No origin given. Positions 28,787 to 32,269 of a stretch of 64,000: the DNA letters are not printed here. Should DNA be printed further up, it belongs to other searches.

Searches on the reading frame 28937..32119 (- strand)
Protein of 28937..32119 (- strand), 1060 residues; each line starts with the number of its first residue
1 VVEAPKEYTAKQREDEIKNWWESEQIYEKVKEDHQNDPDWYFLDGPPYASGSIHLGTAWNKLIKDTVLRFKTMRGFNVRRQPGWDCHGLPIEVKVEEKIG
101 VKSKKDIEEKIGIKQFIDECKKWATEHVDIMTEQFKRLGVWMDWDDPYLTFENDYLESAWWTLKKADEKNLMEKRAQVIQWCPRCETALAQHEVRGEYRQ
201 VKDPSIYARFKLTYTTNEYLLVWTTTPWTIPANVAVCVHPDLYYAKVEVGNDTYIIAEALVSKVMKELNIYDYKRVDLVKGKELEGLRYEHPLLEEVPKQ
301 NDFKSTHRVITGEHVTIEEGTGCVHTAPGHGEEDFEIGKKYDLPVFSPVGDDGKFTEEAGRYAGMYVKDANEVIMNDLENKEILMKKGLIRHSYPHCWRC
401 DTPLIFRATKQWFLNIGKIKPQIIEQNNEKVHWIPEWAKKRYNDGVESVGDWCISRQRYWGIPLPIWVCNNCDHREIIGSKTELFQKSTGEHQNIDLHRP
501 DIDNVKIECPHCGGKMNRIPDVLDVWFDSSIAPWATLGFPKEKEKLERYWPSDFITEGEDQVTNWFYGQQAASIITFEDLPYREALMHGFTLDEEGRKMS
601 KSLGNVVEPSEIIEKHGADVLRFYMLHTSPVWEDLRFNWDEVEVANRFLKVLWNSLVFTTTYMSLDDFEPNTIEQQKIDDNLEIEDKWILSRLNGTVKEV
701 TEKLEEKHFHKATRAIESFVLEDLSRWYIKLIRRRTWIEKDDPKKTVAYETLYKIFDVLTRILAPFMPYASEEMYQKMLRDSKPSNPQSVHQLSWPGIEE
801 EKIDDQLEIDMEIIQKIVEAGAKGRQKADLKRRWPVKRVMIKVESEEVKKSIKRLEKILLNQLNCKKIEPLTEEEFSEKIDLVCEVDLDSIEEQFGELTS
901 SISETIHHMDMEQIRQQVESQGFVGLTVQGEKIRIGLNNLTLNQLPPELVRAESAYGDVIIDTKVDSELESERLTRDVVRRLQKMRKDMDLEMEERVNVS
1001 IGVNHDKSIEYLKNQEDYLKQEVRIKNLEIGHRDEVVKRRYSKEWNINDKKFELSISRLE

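Call 29: search_protein_families(library=pfam, proteins=[window:28937-32119:-], max_evalue=0.00001)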
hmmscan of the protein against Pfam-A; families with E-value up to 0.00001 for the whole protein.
window:28937-32119:- (1060 aa): 6 families
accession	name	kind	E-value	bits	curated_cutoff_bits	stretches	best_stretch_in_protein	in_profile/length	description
PF00133.28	tRNA-synt_1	-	4e-132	441.3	22.7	1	17-637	2-413/414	tRNA synthetases class I (I, L, M and V)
PF08264.19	Anticodon_1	-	5.2e-37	127.4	25.1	1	686-838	1-145/148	Anticodon-binding domain of tRNA ligase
PF09334.17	tRNA-synt_1g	-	1.3e-26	93.7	20.1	2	522-643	244-372/391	tRNA synthetases class I (M)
PF19302.4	DUF5915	-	1.4e-20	74.1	27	1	857-1058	2-194/195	Domain of unknown function (DUF5915)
PF01921.24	tRNA-synt_1f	-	3.7e-07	29.8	27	0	584-631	268-315/360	tRNA synthetases class I (K)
PF01406.26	tRNA-synt_1e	-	8.8e-07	29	27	1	576-628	231-283/301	tRNA synthetases class I (C) catalytic domain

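Call 30: find_homologous_proteins(query=window:28937-32119:-, max_evalue=1e-50)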
Query window:28937-32119:- (1060 aa): 8000 proteins with E <= 1e-50 among 8000 candidates; the best 120 are listed.
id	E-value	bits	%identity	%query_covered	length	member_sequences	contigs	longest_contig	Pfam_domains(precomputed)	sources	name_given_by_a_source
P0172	0.0e+0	2472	100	100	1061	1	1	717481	PF09334.18,PF01406.26,PF08264.20,PF01921.25,PF00133.29,PF19302.5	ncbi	-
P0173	0.0e+0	1921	76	100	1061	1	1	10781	PF09334.18,PF01406.26,PF08264.20,PF01921.25,PF00133.29,PF19302.5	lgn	-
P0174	0.0e+0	1903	74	100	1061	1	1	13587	PF09334.18,PF01406.26,PF08264.20,PF01921.25,PF00133.29,PF19302.5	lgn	-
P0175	0.0e+0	1892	74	100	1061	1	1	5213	PF09334.18,PF01406.26,PF08264.20,PF01921.25,PF00133.29,PF19302.5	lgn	-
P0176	0.0e+0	1890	74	100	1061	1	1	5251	PF09334.18,PF01406.26,PF08264.20,PF01921.25,PF00133.29,PF19302.5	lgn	-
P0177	0.0e+0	1886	73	100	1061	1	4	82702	PF09334.18,PF01406.26,PF08264.20,PF01921.25,PF00133.29,PF19302.5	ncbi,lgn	-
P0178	0.0e+0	1879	73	100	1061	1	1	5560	PF09334.18,PF01406.26,PF08264.20,PF01921.25,PF00133.29,PF19302.5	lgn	-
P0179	0.0e+0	1870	73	100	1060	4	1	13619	PF09334.18,PF01406.26,PF08264.20,PF01921.25,PF00133.29,PF19302.5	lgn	-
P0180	0.0e+0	1865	73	100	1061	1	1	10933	PF09334.18,PF01406.26,PF08264.20,PF01921.25,PF00133.29,PF19302.5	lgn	-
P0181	0.0e+0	1860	71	100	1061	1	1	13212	PF09334.18,PF01406.26,PF08264.20,PF01921.25,PF00133.29,PF19302.5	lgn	-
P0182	0.0e+0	1857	72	100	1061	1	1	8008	PF09334.18,PF01406.26,PF08264.20,PF00133.29,PF19302.5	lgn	-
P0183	0.0e+0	1856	73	100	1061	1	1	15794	PF09334.18,PF01406.26,PF08264.20,PF01921.25,PF00133.29,PF19302.5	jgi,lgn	-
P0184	0.0e+0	1845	71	100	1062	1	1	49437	PF09334.18,PF01406.26,PF08264.20,PF01921.25,PF00133.29,PF19302.5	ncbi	-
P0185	0.0e+0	1840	71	100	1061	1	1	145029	PF09334.18,PF01406.26,PF08264.20,PF13603.13,PF01921.25,PF00133.29,PF19302.5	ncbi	-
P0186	0.0e+0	1833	71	100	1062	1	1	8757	PF09334.18,PF01406.26,PF08264.20,PF01921.25,PF00133.29,PF19302.5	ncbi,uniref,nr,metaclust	ncbi:isoleucyl-tRNA synthetase [candidate division MSBL1 archaeon SCGC-AAA259A05]|uniref:Isoleucine-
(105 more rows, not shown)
